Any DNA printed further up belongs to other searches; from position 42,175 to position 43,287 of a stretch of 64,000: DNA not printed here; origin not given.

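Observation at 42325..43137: Glutamate-racemase homolog with both catalytic cysteines replaced by serine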

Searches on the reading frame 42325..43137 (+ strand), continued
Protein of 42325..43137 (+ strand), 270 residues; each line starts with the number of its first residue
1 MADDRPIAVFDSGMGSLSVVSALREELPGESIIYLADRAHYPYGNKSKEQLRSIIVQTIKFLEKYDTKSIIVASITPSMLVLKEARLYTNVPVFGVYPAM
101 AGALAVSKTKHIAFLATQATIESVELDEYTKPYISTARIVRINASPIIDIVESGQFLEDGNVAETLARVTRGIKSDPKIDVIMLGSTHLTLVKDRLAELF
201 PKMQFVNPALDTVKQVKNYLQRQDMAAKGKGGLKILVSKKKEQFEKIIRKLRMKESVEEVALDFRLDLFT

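Call 18: find_related_loci(query=A1, collection=genome_contigs, flank=8000)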
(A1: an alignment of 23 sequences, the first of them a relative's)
Query A1 (270 aa) in genome_contigs; peptide patterns used: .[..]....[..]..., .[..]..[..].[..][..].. (x = any residue, [..] = any of these).
600 stretches matched a pattern (row limit reached: there are more); 580 encode a relative of the query (tblastn E <= 1e-3); the best 80 are kept; 80 distinct loci.
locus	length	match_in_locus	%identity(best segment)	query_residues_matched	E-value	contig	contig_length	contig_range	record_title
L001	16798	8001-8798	67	3-267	8e-121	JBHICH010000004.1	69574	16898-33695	MAG: Nitrososphaerales archaeon isolate bea2_sp3_bin.8 NODE_5_length_69574_cov_10.014255, whole genome shotgun sequence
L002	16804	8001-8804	58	3-269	1e-105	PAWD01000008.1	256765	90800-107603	MAG: Thaumarchaeota archaeon isolate SAT137 145340, whole genome shotgun sequence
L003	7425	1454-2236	43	6-264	1e-65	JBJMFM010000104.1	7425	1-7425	MAG: Nitrososphaeraceae archaeon isolate 12C16O_72h_100_P08_coass_bin_10 k141_666357, whole genome shotgun sequence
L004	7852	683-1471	44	4-264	2e-65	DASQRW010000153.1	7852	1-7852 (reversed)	MAG TPA_asm: Nitrososphaeraceae archaeon isolate SMAG_U10893 k141_164274, whole genome shotgun sequence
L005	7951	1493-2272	42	4-260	3e-65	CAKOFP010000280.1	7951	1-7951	MAG: uncultured Nitrososphaeraceae bacterium isolate S100_Bin_4 genome assembly, contig: S100_Bin_4_000000000280, whole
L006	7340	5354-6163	44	4-270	1e-64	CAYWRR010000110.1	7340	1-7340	MAG TPA_asm: uncultured Nitrososphaera sp. isolate SRP321284_co1_135 genome assembly, contig: NODE_14047_length_7340_cov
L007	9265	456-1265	44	4-270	8e-65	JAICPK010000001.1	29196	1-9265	MAG: Nitrososphaera sp. isolate TY_FP_2_bin.18 k141_2475506_length_29196_cov_116.7505, whole genome shotgun sequence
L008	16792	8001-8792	44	4-264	1e-64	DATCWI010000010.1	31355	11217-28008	MAG TPA_asm: Nitrososphaera sp. isolate SMAG_U7407 k141_242005, whole genome shotgun sequence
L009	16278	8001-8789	43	4-264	3e-64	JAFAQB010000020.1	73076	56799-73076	MAG: Nitrososphaeraceae archaeon isolate CP_BM_ER_53 BM_ER_k147_349925, whole genome shotgun sequence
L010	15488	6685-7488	41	4-269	2e-64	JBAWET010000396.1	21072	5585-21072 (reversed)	MAG: Nitrososphaeraceae archaeon isolate MFD07858_ilm_asm_bin2 k127_26464, whole genome shotgun sequence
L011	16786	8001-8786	46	6-264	5e-64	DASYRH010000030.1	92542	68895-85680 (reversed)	MAG TPA_asm: Nitrososphaera sp. isolate SMAG_U4506 k141_3580438, whole genome shotgun sequence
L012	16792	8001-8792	46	4-264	5e-64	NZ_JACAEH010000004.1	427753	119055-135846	MAG: Nitrososphaera sp. isolate L.E.AR.1 k119_848194, whole genome shotgun sequence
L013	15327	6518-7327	44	4-270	1e-63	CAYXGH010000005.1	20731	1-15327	MAG TPA_asm: uncultured Nitrososphaera sp. isolate SRP217488_co1_189 genome assembly, contig: NODE_1490_length_20731_cov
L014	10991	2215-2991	42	6-264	3e-63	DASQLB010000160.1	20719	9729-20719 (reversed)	MAG TPA_asm: Nitrososphaeraceae archaeon isolate SMAG_U11927 k141_989984, whole genome shotgun sequence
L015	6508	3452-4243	44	4-264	3e-63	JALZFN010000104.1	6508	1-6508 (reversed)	MAG: Thermoproteota archaeon isolate NAD bin11 SC8819-21_k127_1571876, whole genome shotgun sequence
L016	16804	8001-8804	44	6-270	3e-63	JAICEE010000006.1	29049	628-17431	MAG: Nitrososphaera sp. isolate A_bin.44 k141_2518437_length_29049_cov_19.6410, whole genome shotgun sequence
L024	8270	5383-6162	41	1-258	1e-61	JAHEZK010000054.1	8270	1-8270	MAG: Nitrososphaeraceae archaeon isolate nzgw15 NODE_6908_length_8271_cov_4.341104, whole genome shotgun sequence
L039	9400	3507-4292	42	5-262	7e-59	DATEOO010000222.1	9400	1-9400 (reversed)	MAG TPA_asm: Candidatus Nitrosocosmicus sp. isolate SMAG_U8997 k141_2371833, whole genome shotgun sequence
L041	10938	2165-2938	42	3-260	2e-58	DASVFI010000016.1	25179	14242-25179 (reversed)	MAG TPA_asm: Nitrososphaeraceae archaeon isolate SMAG_U2085 k141_1240577, whole genome shotgun sequence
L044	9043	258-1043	42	5-262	5e-58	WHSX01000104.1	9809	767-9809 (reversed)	MAG: Candidatus Nitrosocosmicus sp. isolate Dino_bin19 NODE_104_length_9809_cov_4.948636, whole genome shotgun sequence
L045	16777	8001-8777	42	7-263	4e-58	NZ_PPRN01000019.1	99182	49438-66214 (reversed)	Staphylococcus pettenkoferi strain CCUG 51270 db56914f-ac3f-4c97-9245-cc804747ed3f_c19, whole genome shotgun sequence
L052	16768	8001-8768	39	5-258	1e-56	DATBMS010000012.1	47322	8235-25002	MAG TPA_asm: Nitrososphaeraceae archaeon isolate SMAG_U4004 k141_3494711, whole genome shotgun sequence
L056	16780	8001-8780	40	5-262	8e-55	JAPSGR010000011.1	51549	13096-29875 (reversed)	MAG: Candidatus Nitrosocosmicus sp. isolate RS_bin.003 NODE_13_length_51549_cov_3.335401, whole genome shotgun sequence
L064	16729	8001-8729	35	5-251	2e-47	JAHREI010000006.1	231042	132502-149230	Bacillus subtilis strain SK6B4 contig00006, whole genome shotgun sequence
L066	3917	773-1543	35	5-261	1e-46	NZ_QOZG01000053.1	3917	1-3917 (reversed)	Phyllobacterium salinisoli strain LLAN61 ZB100052, whole genome shotgun sequence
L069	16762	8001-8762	34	5-258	6e-46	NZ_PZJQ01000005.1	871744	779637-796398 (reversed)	Salinicola halimionae strain CPA60 Salinicola-sp-CPA60_contig_5, whole genome shotgun sequence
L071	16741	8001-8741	34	6-251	1e-44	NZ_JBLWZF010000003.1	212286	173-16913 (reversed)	MAG: Celeribacter sp. isolate EC02-03 C02.030.metabat.1RE.5K@3, whole genome shotgun sequence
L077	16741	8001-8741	34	5-251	6e-42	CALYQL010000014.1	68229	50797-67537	MAG: uncultured Bartonella sp. isolate SRR11267075_bin.6_metawrap_v1.3.0_MAG genome assembly, contig: ERZ9515162_66, who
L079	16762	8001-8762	33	5-260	9e-42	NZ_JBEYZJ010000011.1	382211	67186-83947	Nocardia sp. NPDC046473 NPDC046473_79_H7.ctg-0011, whole genome shotgun sequence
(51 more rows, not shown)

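Call 21: find_encoding_contigs(protein=P0090, flank=8000, max_places=6)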
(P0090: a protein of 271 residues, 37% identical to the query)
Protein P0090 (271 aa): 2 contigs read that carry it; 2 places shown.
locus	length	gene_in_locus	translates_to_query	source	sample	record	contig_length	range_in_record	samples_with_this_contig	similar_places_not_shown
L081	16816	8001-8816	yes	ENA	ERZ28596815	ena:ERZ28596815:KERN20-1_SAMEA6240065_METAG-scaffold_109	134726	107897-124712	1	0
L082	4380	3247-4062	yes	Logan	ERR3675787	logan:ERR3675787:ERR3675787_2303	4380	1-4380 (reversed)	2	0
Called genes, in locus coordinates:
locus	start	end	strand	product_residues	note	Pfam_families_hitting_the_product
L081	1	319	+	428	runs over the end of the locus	PF09594:GT87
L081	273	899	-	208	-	PF13532:2OG-FeII_Oxy_2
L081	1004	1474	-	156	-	PF04972:BON, PF01476:LysM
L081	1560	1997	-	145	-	PF00472:RF-1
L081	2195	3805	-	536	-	PF01293:PEPCK_ATP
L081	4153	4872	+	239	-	PF00072:Response_reg, PF00486:Trans_reg_C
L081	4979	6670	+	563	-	PF13755:Sensor_TM1, PF13756:Stimulus_sens_1, PF00512:HisKA, PF02518:HATPase_c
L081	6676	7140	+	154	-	PF07475:Hpr_kinase_C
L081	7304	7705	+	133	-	PF03610:EIIA-man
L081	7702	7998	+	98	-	PF00381:PTS-HPr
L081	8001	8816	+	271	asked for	PF01177:Asp_Glu_race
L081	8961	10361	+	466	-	PF05221:AdoHcyase, PF00670:AdoHcyase_NAD, PF02826:2-Hacid_dh_C (weak), PF07991:KARI_N (weak)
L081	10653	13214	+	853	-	PF08448:PAS_4 (faint), PF13188:PAS_8 (faint), PF12860:PAS_7, PF00512:HisKA, PF13581:HATPase_c_2 (weak), PF02518:HATPase_c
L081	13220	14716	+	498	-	PF02367:TsaE, PF01636:APH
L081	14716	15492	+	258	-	PF00483:NTP_transferase, PF12804:NTP_transf_3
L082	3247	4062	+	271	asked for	PF01177:Asp_Glu_race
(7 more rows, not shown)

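Call 22: find_encoding_contigs(protein=P0092, flank=8000, max_places=4)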
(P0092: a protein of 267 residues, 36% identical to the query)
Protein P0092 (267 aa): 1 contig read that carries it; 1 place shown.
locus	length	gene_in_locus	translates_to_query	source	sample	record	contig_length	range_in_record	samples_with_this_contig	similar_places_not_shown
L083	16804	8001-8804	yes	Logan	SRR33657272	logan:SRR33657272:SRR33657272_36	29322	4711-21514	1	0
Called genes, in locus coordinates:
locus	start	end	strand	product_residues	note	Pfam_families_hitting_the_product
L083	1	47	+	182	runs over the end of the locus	PF03449:GreA_GreB_N, PF01272:GreA_GreB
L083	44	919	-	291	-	PF04378:RsmJ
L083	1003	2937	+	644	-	PF13623:SurA_N_2, PF13624:SurA_N_3, PF20362:DUF6657 (faint), PF13145:Rotamase_2, PF00639:Rotamase, PF13616:Rotamase_3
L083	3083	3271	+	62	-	PF01632:Ribosomal_L35p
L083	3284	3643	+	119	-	PF00453:Ribosomal_L20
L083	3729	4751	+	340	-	PF02912:Phe_tRNA-synt_N, PF01409:tRNA-synt_2d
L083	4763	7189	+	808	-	PF01588:tRNA_bind, PF03483:B3_4, PF03484:B5, PF17759:tRNA_synthFbeta, PF03147:FDX-ACB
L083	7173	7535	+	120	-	PF18291:HU-HIG (weak), PF00216:Bac_DNA_binding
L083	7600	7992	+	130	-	PF13411:MerR_1, PF00376:MerR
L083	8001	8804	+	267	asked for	PF01177:Asp_Glu_race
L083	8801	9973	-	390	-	PF01070:FMN_dh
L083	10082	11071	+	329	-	PF00291:PALP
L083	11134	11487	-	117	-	-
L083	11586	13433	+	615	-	PF00580:UvrD-helicase, PF13245:AAA_19, PF13361:UvrD_C, PF13087:AAA_12 (faint), PF13538:UvrD_C_2 (faint)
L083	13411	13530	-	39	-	-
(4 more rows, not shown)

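Call 23: list_cluster_members(proteins=[P0090, P0089, P0092, P0001, P0002, P0017, P0044, P0053, P0066, P0100])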
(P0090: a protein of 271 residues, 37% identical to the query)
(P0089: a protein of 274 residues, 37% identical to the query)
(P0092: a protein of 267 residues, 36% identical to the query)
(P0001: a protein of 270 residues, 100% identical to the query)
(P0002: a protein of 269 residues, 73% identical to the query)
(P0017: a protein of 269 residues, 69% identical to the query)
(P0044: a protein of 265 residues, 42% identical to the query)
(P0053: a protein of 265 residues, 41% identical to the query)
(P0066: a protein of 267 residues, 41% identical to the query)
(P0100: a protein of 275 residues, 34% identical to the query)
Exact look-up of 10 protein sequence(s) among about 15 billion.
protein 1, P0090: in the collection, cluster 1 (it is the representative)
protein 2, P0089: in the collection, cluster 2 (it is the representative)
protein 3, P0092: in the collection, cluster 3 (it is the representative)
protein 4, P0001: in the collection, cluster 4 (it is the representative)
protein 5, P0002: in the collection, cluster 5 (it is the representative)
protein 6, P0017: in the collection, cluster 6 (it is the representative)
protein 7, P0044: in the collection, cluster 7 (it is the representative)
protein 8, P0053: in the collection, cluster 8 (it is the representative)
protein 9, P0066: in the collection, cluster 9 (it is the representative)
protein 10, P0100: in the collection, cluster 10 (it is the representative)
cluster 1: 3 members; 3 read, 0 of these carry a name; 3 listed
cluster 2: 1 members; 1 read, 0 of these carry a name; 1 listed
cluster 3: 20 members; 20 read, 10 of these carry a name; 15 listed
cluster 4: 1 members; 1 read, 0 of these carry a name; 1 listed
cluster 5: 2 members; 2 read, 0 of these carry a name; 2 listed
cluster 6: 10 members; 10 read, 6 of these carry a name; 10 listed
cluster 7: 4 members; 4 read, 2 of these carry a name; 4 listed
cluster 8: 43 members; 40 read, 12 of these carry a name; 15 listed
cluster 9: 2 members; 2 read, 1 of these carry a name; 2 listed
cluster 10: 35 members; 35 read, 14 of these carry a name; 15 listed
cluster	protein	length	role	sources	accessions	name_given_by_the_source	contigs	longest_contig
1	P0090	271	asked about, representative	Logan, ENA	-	-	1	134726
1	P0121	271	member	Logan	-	-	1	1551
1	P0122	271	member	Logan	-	-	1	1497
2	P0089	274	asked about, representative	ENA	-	-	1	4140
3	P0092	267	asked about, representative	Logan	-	-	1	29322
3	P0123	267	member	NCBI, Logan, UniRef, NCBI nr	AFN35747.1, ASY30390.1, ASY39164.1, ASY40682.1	glutamate racemase [Taylorella equigenitalis] | Asp/Glu racemase n=2 Tax=Taylorella equigenitalis TaxID=29575 RepID=A0ABN4AV80_9BURK | aspartate/glutamate racemase family protein [Taylorella equigenitalis]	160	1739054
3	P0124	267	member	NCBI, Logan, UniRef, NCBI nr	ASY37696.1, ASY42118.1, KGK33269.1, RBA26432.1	glutamate racemase [Taylorella equigenitalis] | glutamate racemase n=1 Tax=Taylorella equigenitalis TaxID=29575 RepID=UPI000420C34A | aspartate/glutamate racemase family protein [Taylorella equigenitalis]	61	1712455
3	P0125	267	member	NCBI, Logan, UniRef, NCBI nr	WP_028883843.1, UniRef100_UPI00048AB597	glutamate racemase [Taylorella asinigenitalis] | glutamate racemase n=1 Tax=Taylorella asinigenitalis TaxID=84590 RepID=UPI00048AB597 | aspartate/glutamate racemase family protein [Taylorella asinigenitalis]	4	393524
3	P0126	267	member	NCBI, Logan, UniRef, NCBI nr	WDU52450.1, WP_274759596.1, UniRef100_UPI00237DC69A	glutamate racemase [Taylorella equigenitalis] | glutamate racemase n=1 Tax=Taylorella equigenitalis TaxID=29575 RepID=UPI00237DC69A | aspartate/glutamate racemase family protein [Taylorella equigenitalis]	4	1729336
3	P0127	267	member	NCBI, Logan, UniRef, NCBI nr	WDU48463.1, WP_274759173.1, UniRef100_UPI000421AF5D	aspartate/glutamate racemase family protein [Taylorella equigenitalis] | glutamate racemase n=1 Tax=Taylorella equigenitalis TaxID=29575 RepID=UPI000421AF5D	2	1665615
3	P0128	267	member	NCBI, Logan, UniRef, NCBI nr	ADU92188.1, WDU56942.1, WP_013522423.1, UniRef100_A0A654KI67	glutamate racemase [Taylorella equigenitalis] | Glutamate racemase n=1 Tax=Taylorella equigenitalis (strain MCE9) TaxID=937774 ... | aspartate/glutamate racemase family protein [Taylorella equigenitalis]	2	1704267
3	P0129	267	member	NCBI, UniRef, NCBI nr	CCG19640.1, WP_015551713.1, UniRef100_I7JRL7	putative Asp/Glu racemase [Taylorella asinigenitalis 14/45] | Putative Asp/Glu racemase n=1 Tax=Taylorella asinigenitalis 14/45 TaxID=1091495 ... | aspartate/glutamate racemase family protein [Taylorella asinigenitalis]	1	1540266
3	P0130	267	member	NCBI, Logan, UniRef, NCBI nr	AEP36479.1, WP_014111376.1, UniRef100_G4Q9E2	glutamate racemase [Taylorella asinigenitalis] | Glutamate racemase n=1 Tax=Taylorella asinigenitalis (strain MCE3) TaxID=1008459 ... | aspartate/glutamate racemase family protein [Taylorella asinigenitalis]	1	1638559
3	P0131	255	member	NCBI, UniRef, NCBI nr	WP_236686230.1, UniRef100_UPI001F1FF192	glutamate racemase [Taylorella equigenitalis] | glutamate racemase n=1 Tax=Taylorella equigenitalis TaxID=29575 RepID=UPI001F1FF192 | aspartate/glutamate racemase family protein [Taylorella equigenitalis]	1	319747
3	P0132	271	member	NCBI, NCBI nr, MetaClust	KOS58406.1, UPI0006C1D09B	glutamate racemase [Taylorella equigenitalis] | status=active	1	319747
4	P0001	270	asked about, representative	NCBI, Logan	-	-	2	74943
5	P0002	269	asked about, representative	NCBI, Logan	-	-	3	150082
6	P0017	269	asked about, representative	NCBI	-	-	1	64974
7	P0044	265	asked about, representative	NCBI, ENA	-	-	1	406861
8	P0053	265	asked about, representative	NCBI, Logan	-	-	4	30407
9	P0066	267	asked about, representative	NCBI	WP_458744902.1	glutamate racemase [Candidatus Nitrosocosmicus sp. T]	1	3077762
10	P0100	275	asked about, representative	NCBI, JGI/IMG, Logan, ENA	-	glutamate racemase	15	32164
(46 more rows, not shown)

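Call 24: search_protein_families(library=ncbifam, proteins=[P0090, P0092, P0066, P0044, P0100], max_evalue=0.001)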
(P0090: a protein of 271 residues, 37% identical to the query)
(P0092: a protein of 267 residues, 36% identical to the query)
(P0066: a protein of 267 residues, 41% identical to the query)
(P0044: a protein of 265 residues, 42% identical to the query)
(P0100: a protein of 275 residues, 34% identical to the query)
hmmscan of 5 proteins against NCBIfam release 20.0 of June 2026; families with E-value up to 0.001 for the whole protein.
P0090 (271 aa): 3 families
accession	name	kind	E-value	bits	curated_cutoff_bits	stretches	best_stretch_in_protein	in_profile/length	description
TIGR00067.1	glut_race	equivalog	1.7e-28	99.7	146.65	1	13-207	1-192/251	glutamate racemase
NF002035.0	PRK00865.1-3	equivalog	1.5e-26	93.6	328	1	10-206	3-195/267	glutamate racemase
NF002034.1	PRK00865.1-1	equivalog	1.7e-16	60.2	408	1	14-211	2-197/260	glutamate racemase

P0092 (267 aa): 3 families
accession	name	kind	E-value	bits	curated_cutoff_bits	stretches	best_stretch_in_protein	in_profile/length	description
TIGR00067.1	glut_race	equivalog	1.5e-24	86.8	146.65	1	11-225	1-214/251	glutamate racemase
NF002035.0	PRK00865.1-3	equivalog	1.5e-19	70.6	328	1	9-206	4-198/267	glutamate racemase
NF002034.1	PRK00865.1-1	equivalog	3.9e-13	49.2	408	1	12-208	2-197/260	glutamate racemase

P0066 (267 aa): 5 families
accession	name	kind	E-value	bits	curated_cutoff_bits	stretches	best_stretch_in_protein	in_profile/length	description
TIGR00067.1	glut_race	equivalog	3.7e-48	164.1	146.65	1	6-250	1-244/251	glutamate racemase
NF002035.0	PRK00865.1-3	equivalog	2.7e-41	141.9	328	1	2-252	2-250/267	glutamate racemase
NF002034.1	PRK00865.1-1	equivalog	1.3e-28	99.9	408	1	7-258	2-254/260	glutamate racemase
TIGR00035.1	asp_race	subfamily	3.9e-08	33.2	93.1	1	46-203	57-213/236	amino acid racemase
NF052483.1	racemase_CuyB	equivalog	0.00073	19.6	190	1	52-217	58-222/225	cysteate racemase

P0044 (265 aa): 5 families
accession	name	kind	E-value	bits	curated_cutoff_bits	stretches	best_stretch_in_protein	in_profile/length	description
TIGR00067.1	glut_race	equivalog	3.6e-47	160.9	146.65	1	6-248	1-244/251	glutamate racemase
NF002035.0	PRK00865.1-3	equivalog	1.1e-37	130.1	328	1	3-250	3-250/267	glutamate racemase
NF002034.1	PRK00865.1-1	equivalog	1.5e-27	96.5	408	1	7-235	2-231/260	glutamate racemase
TIGR00035.1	asp_race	subfamily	7.6e-07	29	93.1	1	44-216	55-223/236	amino acid racemase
NF052483.1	racemase_CuyB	equivalog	5e-05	23.4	190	1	53-216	59-221/225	cysteate racemase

P0100 (275 aa): 5 families
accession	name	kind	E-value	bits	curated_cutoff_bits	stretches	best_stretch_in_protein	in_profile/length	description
NF002035.0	PRK00865.1-3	equivalog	1.5e-72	244.4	328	1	9-234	3-228/267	glutamate racemase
TIGR00067.1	glut_race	equivalog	2.2e-64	217.3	146.65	1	12-234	1-224/251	glutamate racemase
NF002034.1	PRK00865.1-1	equivalog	1.1e-32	113.3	408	1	13-226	2-217/260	glutamate racemase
NF052483.1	racemase_CuyB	equivalog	1e-13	51.8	190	1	63-223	63-223/225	cysteate racemase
TIGR00035.1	asp_race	subfamily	1.4e-07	31.3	93.1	1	70-197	75-203/236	amino acid racemase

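Call 29: find_encoding_contigs(protein=P0001, flank=10000, max_places=3)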
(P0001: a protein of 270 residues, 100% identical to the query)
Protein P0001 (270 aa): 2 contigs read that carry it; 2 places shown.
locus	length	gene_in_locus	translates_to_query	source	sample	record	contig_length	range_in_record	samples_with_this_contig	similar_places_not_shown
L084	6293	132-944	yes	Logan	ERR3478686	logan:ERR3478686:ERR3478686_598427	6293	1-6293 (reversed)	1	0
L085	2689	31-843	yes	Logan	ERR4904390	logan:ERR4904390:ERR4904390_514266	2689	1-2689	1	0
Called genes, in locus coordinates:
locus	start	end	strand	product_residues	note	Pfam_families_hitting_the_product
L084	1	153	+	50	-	?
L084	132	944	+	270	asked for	PF01177:Asp_Glu_race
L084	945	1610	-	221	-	PF03167:UDG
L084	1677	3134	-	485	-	PF00587:tRNA-synt_2b, PF03129:HGTP_anticodon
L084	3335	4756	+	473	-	PF00682:HMGL-like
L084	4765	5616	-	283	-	PF01261:AP_endonuc_2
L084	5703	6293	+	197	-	?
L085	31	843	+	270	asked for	PF01177:Asp_Glu_race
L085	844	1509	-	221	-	PF03167:UDG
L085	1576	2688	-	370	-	?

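Call 33: search_protein_representatives(alignment_id=A2)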
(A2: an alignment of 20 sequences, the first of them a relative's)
Query: 20 sequences, 265 profile positions. Proteins with E-value up to 0.001 (for the whole library): 15995; up to 1e-10: 9772; up to 1e-30: 1649. The best 150 are listed.
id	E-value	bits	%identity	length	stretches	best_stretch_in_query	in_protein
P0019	3.7e-116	403.7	-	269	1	2-265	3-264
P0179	9.5e-101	353.1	-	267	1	2-263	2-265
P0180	4.1e-97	341.2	-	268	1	3-265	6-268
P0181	6.2e-89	314.4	-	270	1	2-261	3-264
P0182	5.6e-86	304.7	-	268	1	3-265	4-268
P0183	4.3e-80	285.4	-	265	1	3-258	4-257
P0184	9.9e-76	271.1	-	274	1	3-243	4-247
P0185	1.3e-69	251.1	-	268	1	4-263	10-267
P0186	1.5e-69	250.8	-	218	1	56-265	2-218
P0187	1.8e-67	244.0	-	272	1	1-244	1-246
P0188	1.6e-65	237.7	-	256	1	6-263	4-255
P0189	5.5e-63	229.4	-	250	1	6-258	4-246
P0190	4.7e-62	226.3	-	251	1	1-265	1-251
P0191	1.1e-59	218.6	-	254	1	6-261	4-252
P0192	1.3e-59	218.3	-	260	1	6-259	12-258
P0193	2.0e-57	211.1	-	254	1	6-262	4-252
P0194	2.8e-57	210.6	-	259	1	6-256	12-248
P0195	6.2e-57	209.5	-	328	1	5-259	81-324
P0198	6.7e-55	202.8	-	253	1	6-259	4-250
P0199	1.1e-54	202.1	-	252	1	6-259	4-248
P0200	1.3e-54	201.8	-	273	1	3-255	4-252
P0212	6.6e-50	186.5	-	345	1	5-235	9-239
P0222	4.0e-48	180.6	-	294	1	3-262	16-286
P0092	2.5e-44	168.2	-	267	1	3-221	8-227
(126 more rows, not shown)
